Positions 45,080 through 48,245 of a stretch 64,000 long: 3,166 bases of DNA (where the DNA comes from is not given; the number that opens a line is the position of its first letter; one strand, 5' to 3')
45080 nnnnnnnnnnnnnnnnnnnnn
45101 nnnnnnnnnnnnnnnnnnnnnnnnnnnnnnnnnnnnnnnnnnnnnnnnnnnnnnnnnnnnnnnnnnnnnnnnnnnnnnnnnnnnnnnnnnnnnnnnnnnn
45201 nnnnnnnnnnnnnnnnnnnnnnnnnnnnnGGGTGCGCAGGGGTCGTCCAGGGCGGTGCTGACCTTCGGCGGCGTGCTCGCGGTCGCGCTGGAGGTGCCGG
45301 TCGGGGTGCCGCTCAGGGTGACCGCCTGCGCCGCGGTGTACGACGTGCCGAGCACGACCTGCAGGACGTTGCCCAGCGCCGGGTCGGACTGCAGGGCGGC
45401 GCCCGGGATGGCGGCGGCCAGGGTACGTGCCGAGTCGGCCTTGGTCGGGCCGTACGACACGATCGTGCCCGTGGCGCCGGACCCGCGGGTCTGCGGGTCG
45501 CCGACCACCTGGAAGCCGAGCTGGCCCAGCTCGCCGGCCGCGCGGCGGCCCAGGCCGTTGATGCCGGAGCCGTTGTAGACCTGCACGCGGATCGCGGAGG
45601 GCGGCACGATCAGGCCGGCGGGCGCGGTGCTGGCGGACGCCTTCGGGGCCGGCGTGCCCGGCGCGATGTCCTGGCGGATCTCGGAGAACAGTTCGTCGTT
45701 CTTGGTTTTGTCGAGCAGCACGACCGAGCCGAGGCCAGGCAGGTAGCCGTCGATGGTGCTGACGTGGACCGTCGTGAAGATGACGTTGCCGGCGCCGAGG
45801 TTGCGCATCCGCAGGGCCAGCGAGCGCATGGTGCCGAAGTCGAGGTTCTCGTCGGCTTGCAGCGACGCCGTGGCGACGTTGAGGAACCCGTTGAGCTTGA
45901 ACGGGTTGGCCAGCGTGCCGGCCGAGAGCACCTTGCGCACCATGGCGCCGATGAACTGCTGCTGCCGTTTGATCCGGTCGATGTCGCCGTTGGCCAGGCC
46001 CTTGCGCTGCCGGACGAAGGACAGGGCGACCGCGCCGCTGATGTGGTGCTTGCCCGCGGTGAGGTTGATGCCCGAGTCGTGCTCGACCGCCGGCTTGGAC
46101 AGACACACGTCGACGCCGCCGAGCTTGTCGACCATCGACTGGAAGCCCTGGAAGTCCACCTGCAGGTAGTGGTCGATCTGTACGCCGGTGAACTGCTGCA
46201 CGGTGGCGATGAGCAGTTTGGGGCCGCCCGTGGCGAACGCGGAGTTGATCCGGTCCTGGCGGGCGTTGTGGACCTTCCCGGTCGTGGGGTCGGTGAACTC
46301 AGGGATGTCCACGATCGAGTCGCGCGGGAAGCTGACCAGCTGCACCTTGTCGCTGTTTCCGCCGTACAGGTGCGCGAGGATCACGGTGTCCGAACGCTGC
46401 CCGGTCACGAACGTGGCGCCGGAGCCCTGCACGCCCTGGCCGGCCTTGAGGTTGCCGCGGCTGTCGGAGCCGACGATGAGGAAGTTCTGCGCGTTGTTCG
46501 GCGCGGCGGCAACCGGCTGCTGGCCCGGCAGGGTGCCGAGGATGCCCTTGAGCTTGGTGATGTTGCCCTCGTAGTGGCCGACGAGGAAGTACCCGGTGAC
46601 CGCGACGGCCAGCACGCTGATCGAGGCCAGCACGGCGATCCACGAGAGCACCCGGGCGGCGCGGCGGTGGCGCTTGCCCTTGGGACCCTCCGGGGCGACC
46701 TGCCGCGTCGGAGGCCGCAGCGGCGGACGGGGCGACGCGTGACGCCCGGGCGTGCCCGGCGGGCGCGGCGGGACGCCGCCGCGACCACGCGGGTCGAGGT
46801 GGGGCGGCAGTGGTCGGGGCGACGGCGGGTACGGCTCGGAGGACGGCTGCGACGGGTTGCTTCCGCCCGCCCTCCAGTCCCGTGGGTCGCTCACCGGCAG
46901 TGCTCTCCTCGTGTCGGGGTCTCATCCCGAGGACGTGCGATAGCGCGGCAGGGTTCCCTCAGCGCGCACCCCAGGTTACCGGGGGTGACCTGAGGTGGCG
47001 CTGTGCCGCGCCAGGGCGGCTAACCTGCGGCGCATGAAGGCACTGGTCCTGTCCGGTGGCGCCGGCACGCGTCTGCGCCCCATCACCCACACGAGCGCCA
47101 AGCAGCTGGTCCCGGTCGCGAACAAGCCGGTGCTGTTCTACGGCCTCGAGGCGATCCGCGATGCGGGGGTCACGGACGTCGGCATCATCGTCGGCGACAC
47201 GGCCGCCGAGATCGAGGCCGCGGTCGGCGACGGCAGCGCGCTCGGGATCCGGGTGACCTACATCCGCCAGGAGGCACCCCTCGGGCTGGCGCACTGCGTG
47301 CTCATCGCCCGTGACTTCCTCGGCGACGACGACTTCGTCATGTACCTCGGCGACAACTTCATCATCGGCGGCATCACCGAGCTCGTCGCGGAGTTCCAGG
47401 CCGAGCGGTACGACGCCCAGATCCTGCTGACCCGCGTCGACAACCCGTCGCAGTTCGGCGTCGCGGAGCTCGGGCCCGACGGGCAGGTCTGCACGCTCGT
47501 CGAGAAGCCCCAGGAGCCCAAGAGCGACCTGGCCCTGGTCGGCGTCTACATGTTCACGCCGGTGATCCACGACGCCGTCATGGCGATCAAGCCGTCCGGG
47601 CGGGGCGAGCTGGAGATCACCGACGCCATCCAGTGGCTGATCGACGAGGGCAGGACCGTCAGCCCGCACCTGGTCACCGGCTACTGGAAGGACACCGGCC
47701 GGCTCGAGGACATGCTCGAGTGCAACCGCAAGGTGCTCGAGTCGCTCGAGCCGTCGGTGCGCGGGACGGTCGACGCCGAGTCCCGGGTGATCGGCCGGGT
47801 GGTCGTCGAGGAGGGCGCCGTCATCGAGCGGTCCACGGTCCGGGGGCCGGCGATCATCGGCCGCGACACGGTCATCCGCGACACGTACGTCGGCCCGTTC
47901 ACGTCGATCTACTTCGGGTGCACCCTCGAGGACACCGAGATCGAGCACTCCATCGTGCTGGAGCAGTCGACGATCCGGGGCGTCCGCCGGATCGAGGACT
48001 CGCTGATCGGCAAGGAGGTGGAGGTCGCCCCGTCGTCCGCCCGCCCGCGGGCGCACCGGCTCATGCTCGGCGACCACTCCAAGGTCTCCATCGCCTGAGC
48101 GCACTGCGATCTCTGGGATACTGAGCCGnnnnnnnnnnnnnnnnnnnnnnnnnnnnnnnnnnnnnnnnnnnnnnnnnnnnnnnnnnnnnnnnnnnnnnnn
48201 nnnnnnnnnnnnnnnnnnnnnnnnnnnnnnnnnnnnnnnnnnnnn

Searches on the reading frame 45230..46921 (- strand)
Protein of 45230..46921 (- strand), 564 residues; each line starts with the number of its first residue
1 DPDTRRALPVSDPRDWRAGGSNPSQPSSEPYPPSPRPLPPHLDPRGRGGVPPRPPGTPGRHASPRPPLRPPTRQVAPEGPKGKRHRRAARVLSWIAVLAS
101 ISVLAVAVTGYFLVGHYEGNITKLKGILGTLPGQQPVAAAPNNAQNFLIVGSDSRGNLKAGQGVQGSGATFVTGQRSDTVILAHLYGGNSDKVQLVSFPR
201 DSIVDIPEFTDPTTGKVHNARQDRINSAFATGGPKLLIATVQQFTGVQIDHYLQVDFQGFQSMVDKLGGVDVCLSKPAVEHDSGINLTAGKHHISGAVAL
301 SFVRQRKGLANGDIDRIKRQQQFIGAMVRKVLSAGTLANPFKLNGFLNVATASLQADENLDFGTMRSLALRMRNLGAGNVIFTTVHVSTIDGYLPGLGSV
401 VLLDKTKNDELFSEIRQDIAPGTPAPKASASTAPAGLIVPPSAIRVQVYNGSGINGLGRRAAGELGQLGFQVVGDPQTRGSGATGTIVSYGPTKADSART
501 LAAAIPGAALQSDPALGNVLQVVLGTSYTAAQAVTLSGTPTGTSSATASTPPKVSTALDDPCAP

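Call 7: search_protein_families(library=pfam, proteins=[window:45230-46921:-], max_evalue=0.001)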
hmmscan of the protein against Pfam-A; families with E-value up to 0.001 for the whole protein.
window:45230-46921:- (564 aa): 2 families
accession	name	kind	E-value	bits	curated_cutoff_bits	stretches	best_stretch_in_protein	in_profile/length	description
PF03816.19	LytR_cpsA_psr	-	1.5e-48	165.2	24.6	1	176-332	1-149/150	LytR_cpsA_psr family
PF13399.11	LytR_C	-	1.1e-16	61.9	22.2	1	444-528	2-86/86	LytR cell envelope-related transcriptional attenuator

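Call 32: search_protein_families(library=ncbifam, proteins=[window:45230-46894:-], max_evalue=0.00001)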
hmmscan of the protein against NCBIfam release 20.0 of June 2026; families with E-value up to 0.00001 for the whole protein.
window:45230-46894:- (555 aa): 5 families
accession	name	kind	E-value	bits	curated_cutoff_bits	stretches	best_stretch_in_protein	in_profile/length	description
TIGR00350.1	lytR_cpsA_psr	domain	2.6e-45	154.4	62.3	1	167-323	2-151/152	LCP family glycopolymer transferase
NF006897.1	PRK09379.1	equivalog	2.7e-25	89.2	441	1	166-330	75-226/298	polyisoprenyl-teichoic acid--peptidoglycan teichoic acid transferase TagU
NF051849.1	LCP_trans_Cps2A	equivalog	3.8e-23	82.4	650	1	165-359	238-417/477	LCP family glycopolymer transferase CpsA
NF047591.1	ligase_LytR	equivalog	4.5e-23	82.1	450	1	167-359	79-269/336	glycopolymer--peptidoglycan transferase LytR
NF035953.1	integrity_Cei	equivalog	3.5e-06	26.9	150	1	430-523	76-175/212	envelope integrity protein Cei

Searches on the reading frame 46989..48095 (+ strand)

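Call 7: search_protein_families(library=pfam, proteins=[window:46989-48095:+], max_evalue=0.001)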
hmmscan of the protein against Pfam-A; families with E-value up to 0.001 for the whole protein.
window:46989-48095:+ (369 aa): 4 families
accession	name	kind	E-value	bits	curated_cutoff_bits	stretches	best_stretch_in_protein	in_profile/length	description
PF00483.29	NTP_transferase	-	1.8e-55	188.6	21.2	1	17-251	1-244/245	Nucleotidyl transferase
PF12804.13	NTP_transf_3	-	2.9e-06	28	27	1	18-124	1-97/160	MobA-like NTP transferase domain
PF25084.1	LbH_EIF2B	-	2e-05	25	54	1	266-349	22-102/105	EIF2B subunit epsilon LbH domain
PF24894.1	Hexapep_GlmU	-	0.00094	19.7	23.3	0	309-348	23-62/104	GlmU-like, C-terminal hexapeptide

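Call 32: search_protein_families(library=ncbifam, proteins=[window:46995-48095:+], max_evalue=0.00001)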
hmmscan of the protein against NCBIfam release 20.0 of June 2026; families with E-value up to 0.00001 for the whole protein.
window:46995-48095:+ (367 aa): 31 families (the best 25 are shown)
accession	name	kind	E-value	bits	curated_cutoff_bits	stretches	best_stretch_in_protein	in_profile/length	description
TIGR01208.1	rmlA_long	equivalog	1.3e-143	478.1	320.25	1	15-365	1-352/353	glucose-1-phosphate thymidylyltransferase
TIGR03992.1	Arch_glmU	subfamily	8.6e-75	252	292.1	1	14-345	1-328/393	bifunctional sugar-1-phosphate nucleotidylyltransferase/acetyltransferase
NF041173.1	Sug_nt_acttase_Thmprot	equivalog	3.3e-55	187.7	600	1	14-344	1-327/405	bifunctional sugar-1-phosphate nucleotidylyltransferase/acetyltransferase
TIGR01207.1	rmlA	equivalog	4.7e-53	180.2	360.65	1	15-245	1-234/286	glucose-1-phosphate thymidylyltransferase RfbA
NF041313.1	UDPGP_AglF_Halo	equivalog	4.6e-52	176.8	400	1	14-246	1-233/234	UTP--glucose-1-phosphate uridylyltransferase AglF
NF012024.0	PRK15480.1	equivalog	4e-45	154.2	588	1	13-244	3-237/292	glucose-1-phosphate thymidylyltransferase RfbA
NF052502.1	man1P_GTase_Rv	exception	4.7e-44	150.7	440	1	15-348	2-328/352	mannose-1-phosphate guanylyltransferase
TIGR01099.1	galU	equivalog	4.4e-33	115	326.8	2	85-242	94-260/261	UTP--glucose-1-phosphate uridylyltransferase GalU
NF003670.0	PRK05293.1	equivalog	1.9e-24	86.3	470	1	13-345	4-353/382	glucose-1-phosphate adenylyltransferase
NF045761.1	NAMPUrTaseMurU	equivalog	2.3e-24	86.5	250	1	14-243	1-223/226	N-acetylmuramate alpha-1-phosphate uridylyltransferase MurU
NF010934.1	PRK14354.1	equivalog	2.3e-21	75.8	450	1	16-353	2-332/447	bifunctional UDP-N-acetylglucosamine diphosphorylase/glucosamine-1-phosphate N-acetyltransferase GlmU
TIGR01173.1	glmU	equivalog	1.2e-19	70.5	366.85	1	14-351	1-331/452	bifunctional UDP-N-acetylglucosamine diphosphorylase/glucosamine-1-phosphate N-acetyltransferase GlmU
NF007516.0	PRK10122.1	equivalog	3e-18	66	534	1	83-236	95-265/297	UTP--glucose-1-phosphate uridylyltransferase GalF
TIGR02091.1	glgC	equivalog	3.4e-18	65.9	424.9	1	119-346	121-358/364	glucose-1-phosphate adenylyltransferase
NF010935.0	PRK14355.1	equivalog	4.8e-18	65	718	1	14-348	4-333/459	bifunctional UDP-N-acetylglucosamine diphosphorylase/glucosamine-1-phosphate N-acetyltransferase GlmU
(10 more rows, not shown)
